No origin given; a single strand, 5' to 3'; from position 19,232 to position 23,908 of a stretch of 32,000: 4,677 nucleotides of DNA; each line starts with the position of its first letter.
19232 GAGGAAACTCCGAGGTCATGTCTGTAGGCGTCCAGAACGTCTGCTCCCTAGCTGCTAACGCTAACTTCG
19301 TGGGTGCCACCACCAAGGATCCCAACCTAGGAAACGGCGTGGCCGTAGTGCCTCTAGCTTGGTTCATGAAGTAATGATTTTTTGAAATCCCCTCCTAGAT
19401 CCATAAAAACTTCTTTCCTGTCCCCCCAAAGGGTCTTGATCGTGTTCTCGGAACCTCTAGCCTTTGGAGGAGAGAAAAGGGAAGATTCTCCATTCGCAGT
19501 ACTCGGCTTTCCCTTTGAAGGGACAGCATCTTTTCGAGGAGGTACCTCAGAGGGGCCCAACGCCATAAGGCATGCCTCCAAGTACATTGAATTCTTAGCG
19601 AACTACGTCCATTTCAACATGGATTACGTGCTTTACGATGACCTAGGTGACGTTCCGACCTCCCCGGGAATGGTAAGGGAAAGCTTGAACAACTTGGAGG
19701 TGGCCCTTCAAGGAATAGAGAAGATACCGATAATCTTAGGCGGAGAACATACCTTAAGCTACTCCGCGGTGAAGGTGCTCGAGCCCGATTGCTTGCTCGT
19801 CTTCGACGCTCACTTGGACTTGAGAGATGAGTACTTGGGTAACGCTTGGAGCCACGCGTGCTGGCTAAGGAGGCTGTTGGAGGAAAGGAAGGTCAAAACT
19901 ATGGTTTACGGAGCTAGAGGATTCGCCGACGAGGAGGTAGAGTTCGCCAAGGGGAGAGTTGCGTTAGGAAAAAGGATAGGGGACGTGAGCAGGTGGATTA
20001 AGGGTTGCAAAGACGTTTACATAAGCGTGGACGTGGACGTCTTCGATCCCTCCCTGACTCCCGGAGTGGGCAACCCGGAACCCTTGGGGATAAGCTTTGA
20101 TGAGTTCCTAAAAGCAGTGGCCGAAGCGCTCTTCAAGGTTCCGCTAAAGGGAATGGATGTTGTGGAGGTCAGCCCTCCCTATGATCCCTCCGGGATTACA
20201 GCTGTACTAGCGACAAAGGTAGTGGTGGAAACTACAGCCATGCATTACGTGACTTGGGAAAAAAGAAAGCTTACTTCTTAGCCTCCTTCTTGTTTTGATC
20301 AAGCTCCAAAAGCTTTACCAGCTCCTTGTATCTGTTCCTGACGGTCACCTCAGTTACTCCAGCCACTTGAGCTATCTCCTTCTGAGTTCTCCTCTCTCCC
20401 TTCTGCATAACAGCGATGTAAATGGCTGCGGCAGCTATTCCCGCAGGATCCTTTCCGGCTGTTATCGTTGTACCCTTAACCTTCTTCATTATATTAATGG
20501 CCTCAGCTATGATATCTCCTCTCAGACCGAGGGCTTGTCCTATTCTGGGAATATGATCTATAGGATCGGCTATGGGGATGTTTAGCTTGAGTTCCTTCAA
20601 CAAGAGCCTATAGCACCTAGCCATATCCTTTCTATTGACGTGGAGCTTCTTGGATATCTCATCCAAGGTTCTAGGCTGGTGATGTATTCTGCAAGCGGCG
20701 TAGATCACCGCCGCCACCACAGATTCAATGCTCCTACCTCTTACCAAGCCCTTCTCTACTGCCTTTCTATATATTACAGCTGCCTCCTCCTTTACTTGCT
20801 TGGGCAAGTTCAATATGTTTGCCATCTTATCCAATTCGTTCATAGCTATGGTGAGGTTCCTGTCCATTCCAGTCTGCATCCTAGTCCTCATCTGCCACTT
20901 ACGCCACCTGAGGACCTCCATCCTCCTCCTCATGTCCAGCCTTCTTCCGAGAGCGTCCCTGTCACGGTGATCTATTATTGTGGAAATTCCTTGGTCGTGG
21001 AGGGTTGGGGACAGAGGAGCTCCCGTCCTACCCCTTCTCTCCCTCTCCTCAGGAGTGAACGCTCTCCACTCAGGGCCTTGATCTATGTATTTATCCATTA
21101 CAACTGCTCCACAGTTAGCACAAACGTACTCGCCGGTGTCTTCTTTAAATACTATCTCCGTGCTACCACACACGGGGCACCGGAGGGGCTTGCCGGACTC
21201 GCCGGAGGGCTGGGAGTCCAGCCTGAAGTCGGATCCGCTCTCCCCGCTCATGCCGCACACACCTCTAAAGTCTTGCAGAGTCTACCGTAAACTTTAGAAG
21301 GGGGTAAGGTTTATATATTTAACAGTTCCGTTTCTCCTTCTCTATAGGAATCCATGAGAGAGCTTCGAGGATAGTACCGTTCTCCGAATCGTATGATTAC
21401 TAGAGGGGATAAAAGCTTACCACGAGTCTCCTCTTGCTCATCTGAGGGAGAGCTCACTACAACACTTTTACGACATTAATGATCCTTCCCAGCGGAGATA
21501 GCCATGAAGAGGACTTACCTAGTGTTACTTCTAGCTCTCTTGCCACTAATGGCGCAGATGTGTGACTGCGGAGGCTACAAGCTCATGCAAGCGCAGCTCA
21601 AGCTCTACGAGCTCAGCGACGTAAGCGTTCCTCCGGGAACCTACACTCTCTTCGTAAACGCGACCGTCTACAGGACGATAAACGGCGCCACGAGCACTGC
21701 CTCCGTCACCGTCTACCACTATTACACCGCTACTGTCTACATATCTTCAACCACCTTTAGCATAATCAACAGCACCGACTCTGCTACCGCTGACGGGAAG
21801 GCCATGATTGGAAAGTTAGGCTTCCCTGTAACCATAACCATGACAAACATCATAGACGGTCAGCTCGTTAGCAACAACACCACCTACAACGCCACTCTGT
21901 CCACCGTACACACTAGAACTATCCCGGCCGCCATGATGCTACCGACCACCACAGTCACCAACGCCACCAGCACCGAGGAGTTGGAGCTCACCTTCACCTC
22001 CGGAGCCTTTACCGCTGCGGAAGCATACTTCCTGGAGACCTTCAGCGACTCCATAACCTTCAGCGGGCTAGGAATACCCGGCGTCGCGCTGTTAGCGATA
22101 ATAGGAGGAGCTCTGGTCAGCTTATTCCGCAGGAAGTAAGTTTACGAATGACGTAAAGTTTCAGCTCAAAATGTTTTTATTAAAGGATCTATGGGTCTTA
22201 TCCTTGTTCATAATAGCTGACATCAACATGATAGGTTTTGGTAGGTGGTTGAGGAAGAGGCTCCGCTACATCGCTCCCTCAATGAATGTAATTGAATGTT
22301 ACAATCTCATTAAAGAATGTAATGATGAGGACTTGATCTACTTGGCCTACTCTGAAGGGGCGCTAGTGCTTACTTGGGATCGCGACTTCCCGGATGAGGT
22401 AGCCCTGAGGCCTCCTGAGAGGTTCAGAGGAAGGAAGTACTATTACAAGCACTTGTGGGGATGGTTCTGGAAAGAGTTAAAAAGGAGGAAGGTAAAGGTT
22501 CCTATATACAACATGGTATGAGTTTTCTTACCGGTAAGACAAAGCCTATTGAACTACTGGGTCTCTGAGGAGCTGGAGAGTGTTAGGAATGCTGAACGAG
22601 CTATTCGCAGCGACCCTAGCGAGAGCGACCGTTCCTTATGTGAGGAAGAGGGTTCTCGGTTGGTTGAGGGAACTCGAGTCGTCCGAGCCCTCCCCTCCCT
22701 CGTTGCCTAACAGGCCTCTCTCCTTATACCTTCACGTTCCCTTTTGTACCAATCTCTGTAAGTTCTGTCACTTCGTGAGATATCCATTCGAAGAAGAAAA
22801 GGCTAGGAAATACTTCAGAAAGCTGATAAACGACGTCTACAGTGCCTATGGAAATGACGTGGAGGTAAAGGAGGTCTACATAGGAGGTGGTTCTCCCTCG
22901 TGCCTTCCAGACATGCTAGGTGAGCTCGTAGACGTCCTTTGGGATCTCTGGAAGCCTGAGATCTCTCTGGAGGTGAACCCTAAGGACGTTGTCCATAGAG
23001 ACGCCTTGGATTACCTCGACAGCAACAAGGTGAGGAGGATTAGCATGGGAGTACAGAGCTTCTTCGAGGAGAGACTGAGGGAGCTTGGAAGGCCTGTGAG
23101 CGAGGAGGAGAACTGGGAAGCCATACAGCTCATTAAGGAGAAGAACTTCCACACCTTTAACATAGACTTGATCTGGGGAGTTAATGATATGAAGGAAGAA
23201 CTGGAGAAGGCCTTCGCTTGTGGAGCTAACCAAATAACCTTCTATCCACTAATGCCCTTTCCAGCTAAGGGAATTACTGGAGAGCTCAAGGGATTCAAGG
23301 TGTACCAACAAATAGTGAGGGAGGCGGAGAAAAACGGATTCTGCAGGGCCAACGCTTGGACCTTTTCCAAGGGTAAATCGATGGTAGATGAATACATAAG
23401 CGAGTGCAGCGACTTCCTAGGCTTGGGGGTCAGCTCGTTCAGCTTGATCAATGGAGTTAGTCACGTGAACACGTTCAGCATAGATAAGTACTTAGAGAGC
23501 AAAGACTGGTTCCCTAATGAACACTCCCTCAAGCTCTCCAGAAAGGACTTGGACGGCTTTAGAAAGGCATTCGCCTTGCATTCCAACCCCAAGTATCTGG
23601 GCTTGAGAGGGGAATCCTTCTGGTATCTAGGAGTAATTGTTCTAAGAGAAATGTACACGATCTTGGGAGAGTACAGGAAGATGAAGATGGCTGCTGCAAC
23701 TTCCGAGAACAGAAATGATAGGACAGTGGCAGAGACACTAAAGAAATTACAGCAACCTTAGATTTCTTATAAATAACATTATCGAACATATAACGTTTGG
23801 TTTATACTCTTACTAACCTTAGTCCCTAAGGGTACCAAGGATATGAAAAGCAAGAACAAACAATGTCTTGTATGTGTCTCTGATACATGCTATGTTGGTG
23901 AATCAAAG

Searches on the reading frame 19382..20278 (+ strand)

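Call 41: search_protein_families(library=pfam, proteins=[window:19382-20278:+], max_evalue=0.01)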
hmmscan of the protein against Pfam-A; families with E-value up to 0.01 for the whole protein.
window:19382-20278:+ (299 aa): 1 family
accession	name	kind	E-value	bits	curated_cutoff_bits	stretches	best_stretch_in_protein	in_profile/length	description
PF00491.26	Arginase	-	3e-58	198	22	1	38-284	3-277/280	Arginase family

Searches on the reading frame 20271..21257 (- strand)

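Call 41: search_protein_families(library=pfam, proteins=[window:20271-21257:-], max_evalue=0.01)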
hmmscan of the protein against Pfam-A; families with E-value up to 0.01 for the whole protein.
window:20271-21257:- (328 aa): 11 families
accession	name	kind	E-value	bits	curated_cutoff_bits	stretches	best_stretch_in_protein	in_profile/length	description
PF00382.24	TFIIB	-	1e-46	157.3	23.6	2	228-315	4-91/92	Transcription factor TFIIB repeat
PF08271.17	Zn_Ribbon_TF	-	9.4e-19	67.1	29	1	26-67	2-43/43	TFIIB zinc-binding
PF04545.22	Sigma70_r4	-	6.5e-07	29.2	24.1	1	286-312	17-43/50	Sigma-70, region 4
PF11781.13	Zn_ribbon_RRN7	-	2.9e-06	27.2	27.1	1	23-52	3-30/32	Zinc-finger of RNA-polymerase I-specific TFIIB, Rrn7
PF02984.24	Cyclin_C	-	1.5e-05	25.4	22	0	271-323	44-97/119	Cyclin, C-terminal domain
PF14354.12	Lar_restr_allev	-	0.00029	21.5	28.6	1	26-55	5-37/58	Restriction alleviation protein Lar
PF13404.12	HTH_AsnC-type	-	0.00077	19.7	27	1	282-313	10-41/42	AsnC-type helix-turn-helix domain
PF08279.18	HTH_11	-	0.001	19.3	25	0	279-315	5-41/55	HTH domain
PF12760.12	Zn_ribbon_IS1595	-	0.0042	17.5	25.4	1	25-51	19-45/46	Transposase zinc-ribbon domain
PF08281.18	Sigma70_r4_2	-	0.0042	17.1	25.7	0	288-311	25-48/54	Sigma-70, region 4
PF08063.17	Zn_ribbon_PADR1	-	0.0056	16.9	25.1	1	25-46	3-22/42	PADR1 domain, zinc ribbon fold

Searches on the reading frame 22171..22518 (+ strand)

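Call 41: search_protein_families(library=pfam, proteins=[window:22171-22518:+], max_evalue=0.01)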
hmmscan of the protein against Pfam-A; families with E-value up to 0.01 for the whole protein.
window:22171-22518:+ (116 aa): 1 family
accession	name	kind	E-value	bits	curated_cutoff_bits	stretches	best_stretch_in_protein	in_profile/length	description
PF18480.7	DUF5615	-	0.0083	16.4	23.8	0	44-81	30-66/110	Domain of unknown function (DUF5615)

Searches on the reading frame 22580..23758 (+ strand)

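Call 41: search_protein_families(library=pfam, proteins=[window:22580-23758:+], max_evalue=0.01)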
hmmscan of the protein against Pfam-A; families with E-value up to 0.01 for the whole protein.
window:22580-23758:+ (393 aa): 1 family
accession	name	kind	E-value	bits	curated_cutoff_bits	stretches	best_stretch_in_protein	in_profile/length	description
PF04055.27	Radical_SAM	-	3.7e-20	73.2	29.5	1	51-207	2-161/166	Radical SAM superfamily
